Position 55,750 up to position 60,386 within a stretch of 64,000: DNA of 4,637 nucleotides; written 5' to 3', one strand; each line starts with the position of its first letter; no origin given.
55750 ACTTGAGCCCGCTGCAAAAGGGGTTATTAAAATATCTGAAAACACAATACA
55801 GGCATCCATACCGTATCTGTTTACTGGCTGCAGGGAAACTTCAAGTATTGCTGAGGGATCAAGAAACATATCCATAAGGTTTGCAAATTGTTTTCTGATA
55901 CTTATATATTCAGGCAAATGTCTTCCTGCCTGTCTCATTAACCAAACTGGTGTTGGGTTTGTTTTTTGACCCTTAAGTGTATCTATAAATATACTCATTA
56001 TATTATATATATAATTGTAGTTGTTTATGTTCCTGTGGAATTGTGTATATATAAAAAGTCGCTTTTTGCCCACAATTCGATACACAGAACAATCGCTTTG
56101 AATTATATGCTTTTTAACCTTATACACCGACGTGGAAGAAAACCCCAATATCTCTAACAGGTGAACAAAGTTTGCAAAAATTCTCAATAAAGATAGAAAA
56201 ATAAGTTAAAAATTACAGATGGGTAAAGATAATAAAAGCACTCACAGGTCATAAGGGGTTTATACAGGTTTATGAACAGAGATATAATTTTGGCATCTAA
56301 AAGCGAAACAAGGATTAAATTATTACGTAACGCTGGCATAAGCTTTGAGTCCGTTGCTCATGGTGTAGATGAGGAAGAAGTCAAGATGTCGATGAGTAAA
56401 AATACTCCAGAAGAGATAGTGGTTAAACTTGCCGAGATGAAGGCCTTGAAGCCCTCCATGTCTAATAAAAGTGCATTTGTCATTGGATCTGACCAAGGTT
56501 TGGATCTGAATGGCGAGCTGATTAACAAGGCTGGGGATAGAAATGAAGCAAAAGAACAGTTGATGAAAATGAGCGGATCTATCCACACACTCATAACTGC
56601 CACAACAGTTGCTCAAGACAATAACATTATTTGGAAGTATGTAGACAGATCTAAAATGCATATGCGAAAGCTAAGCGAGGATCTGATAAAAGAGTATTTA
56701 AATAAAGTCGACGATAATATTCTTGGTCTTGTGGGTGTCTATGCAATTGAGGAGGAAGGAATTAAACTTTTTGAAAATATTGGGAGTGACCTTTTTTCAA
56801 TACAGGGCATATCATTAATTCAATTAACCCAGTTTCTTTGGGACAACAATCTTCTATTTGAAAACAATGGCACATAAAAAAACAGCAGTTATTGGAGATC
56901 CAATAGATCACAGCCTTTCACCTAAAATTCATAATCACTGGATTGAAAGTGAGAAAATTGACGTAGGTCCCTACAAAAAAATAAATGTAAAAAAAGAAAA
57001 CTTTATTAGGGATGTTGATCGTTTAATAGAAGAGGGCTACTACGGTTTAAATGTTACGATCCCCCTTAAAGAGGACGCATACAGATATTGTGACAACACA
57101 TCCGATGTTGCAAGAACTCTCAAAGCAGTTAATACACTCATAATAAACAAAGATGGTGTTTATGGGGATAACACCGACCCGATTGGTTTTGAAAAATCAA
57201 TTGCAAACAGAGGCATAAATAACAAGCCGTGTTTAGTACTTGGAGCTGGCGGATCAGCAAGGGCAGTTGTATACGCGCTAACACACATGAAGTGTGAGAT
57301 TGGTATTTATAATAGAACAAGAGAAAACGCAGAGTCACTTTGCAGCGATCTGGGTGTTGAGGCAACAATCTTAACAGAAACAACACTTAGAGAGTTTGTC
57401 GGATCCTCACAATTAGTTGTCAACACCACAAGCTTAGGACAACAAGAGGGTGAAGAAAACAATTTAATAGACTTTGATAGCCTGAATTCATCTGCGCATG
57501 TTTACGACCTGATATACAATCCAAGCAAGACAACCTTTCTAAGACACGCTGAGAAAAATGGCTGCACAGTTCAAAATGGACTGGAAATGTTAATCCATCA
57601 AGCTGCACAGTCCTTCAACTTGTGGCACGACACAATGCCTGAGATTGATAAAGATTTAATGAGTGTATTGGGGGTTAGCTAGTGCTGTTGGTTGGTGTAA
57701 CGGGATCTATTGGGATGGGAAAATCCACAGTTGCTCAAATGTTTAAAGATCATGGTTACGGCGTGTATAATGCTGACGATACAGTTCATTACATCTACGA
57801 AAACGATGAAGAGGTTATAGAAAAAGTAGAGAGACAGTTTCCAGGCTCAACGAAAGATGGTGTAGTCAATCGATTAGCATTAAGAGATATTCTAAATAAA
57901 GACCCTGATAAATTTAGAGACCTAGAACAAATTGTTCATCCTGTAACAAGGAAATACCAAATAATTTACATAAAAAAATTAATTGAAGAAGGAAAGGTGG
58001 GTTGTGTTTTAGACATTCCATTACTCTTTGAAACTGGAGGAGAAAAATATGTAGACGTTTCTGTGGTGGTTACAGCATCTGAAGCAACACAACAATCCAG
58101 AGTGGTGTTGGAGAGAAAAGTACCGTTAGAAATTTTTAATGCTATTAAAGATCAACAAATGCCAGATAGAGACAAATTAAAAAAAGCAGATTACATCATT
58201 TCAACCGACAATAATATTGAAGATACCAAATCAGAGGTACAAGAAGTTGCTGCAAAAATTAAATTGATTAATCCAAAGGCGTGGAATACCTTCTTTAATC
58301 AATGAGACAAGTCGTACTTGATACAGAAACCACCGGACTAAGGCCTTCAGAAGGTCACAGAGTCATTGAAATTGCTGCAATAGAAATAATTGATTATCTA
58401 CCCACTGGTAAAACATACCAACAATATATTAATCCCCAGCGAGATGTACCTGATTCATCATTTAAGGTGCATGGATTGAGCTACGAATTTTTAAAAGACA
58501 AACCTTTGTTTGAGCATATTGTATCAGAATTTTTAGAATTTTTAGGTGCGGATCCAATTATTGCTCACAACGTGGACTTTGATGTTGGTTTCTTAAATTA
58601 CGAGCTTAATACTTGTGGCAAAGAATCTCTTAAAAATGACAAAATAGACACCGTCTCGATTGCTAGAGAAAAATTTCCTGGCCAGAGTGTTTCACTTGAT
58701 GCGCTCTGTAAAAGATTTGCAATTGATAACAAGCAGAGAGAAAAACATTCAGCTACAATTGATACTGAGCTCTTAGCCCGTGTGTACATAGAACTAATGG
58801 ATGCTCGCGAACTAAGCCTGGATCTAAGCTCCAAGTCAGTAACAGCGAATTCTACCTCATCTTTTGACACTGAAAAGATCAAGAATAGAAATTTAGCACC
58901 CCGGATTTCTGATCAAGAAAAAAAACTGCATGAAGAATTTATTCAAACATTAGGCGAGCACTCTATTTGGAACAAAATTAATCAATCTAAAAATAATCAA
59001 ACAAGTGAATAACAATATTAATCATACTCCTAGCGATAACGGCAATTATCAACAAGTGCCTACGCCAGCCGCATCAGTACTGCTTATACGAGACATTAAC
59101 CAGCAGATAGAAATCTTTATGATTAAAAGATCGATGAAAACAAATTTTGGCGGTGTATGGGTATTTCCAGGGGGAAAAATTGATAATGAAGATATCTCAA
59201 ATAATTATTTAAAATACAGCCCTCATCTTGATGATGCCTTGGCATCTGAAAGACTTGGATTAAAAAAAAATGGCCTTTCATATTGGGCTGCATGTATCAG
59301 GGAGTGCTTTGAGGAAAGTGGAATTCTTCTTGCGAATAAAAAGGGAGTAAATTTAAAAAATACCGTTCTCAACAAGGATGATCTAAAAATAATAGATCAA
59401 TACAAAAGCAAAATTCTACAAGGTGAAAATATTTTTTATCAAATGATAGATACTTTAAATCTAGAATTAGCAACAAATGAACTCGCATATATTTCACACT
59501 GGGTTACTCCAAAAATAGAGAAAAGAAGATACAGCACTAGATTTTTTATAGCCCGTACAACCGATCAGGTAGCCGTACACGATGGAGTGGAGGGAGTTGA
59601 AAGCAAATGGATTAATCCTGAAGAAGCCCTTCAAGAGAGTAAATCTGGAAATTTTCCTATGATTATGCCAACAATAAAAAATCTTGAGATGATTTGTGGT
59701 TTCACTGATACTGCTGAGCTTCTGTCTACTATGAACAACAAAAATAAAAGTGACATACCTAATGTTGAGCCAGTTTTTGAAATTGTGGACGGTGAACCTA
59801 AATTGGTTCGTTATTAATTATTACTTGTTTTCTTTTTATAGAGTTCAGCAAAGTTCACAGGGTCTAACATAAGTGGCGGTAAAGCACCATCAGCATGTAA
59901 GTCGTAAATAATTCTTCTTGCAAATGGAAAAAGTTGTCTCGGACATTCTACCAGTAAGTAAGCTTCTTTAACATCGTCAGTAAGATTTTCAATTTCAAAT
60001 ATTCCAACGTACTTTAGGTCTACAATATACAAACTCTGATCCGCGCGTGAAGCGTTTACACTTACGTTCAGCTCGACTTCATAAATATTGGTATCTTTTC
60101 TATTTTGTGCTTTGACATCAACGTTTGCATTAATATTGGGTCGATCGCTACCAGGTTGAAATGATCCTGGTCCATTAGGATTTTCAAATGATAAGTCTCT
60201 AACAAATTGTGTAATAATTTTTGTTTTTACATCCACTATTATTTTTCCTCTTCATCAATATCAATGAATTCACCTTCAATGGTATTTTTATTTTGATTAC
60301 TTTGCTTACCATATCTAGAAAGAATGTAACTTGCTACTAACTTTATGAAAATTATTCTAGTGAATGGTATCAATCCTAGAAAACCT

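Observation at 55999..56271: Candidate oriC in the hemE-maf spacer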

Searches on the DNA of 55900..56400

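Call 43: search_rna_families(source=window, start=55900, end=56400, threshold=evalue, max_evalue=1)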
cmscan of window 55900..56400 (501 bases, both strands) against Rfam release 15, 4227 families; matches with E-value up to 1: 1.
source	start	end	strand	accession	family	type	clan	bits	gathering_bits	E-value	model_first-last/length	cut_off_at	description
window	55916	56010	-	RF02856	30_292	Gene; sRNA;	-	18.3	112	0.8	1-115/115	no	Leptospira sRNA 30_292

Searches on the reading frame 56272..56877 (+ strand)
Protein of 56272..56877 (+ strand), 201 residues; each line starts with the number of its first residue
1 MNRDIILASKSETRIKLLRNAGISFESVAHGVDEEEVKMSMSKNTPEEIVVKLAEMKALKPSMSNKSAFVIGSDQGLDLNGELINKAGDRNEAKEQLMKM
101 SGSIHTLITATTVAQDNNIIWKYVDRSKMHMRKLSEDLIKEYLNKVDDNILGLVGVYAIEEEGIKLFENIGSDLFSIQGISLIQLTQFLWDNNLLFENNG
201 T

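Call 11: search_protein_families(library=pfam, proteins=[window:56272-56877:+])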
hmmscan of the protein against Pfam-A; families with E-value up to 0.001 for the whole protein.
window:56272-56877:+ (201 aa): 1 family
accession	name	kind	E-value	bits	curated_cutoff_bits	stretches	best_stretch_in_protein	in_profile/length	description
PF02545.19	Maf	-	4.8e-38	131.1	27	1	5-189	2-184/187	Maf-like protein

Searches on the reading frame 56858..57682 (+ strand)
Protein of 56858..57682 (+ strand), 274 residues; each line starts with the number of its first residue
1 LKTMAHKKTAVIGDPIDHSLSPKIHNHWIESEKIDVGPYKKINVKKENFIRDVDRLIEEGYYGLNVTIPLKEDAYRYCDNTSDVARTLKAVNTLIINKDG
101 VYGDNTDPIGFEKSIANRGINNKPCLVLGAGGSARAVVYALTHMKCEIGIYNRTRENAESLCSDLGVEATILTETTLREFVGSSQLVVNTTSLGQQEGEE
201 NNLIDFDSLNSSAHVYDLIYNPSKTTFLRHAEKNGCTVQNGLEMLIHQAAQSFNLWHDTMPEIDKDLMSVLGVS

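Call 11: search_protein_families(library=pfam, proteins=[window:56858-57682:+])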
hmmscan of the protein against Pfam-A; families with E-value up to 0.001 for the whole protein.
window:56858-57682:+ (274 aa): 4 families
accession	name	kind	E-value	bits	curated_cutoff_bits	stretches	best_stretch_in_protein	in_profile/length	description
PF08501.16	Shikimate_dh_N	-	2.9e-24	85.5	27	1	11-94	1-83/83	Shikimate dehydrogenase substrate binding domain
PF18317.6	SDH_C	-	1.2e-07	31.8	25.8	1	241-265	1-25/31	Shikimate 5'-dehydrogenase C-terminal domain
PF01488.26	Shikimate_DH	-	1.3e-07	32.2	24.3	1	119-192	9-84/138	Shikimate / quinate 5-dehydrogenase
PF02826.25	2-Hacid_dh_C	-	0.00069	19.5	25.1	1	113-196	27-104/178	D-isomer specific 2-hydroxyacid dehydrogenase, NAD binding domain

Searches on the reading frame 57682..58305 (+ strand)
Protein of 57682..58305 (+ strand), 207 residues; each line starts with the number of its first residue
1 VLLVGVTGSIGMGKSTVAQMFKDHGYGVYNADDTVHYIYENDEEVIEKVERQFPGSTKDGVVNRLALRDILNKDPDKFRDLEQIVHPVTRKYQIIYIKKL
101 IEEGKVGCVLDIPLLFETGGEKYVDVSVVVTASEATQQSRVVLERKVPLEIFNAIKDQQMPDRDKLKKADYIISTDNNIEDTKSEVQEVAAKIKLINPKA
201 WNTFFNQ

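Call 11: search_protein_families(library=pfam, proteins=[window:57682-58305:+])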
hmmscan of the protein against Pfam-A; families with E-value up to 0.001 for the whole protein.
window:57682-58305:+ (207 aa): 1 family
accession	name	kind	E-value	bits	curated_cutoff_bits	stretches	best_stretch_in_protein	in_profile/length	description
PF01121.26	CoaE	-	9.3e-35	120.4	27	1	3-181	2-180/180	Dephospho-CoA kinase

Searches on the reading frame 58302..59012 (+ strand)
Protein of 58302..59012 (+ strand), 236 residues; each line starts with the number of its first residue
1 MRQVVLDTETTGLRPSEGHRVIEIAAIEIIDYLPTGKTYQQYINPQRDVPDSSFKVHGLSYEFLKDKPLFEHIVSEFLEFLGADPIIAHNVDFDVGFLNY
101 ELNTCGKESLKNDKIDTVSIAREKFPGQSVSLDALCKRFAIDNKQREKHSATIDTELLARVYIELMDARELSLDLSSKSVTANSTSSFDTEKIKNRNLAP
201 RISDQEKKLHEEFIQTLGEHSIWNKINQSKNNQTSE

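Call 11: search_protein_families(library=pfam, proteins=[window:58302-59012:+])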
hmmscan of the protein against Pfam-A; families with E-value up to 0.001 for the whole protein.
window:58302-59012:+ (236 aa): 2 families
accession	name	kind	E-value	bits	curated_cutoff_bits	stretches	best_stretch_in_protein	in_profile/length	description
PF00929.31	RNase_T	-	3.2e-37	129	24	1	4-162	1-164/164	Exonuclease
PF13482.12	RNase_H_2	-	0.00032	21.1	22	0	6-145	3-119/165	RNase_H superfamily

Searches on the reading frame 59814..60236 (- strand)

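Call 11: search_protein_families(library=pfam, proteins=[window:59814-60236:-])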
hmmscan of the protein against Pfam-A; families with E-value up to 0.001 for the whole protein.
window:59814-60236:- (140 aa): 1 family
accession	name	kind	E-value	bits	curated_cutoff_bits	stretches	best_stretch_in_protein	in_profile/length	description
PF02556.19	SecB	-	2.8e-44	150.9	26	1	4-138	7-139/141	Preprotein translocase subunit SecB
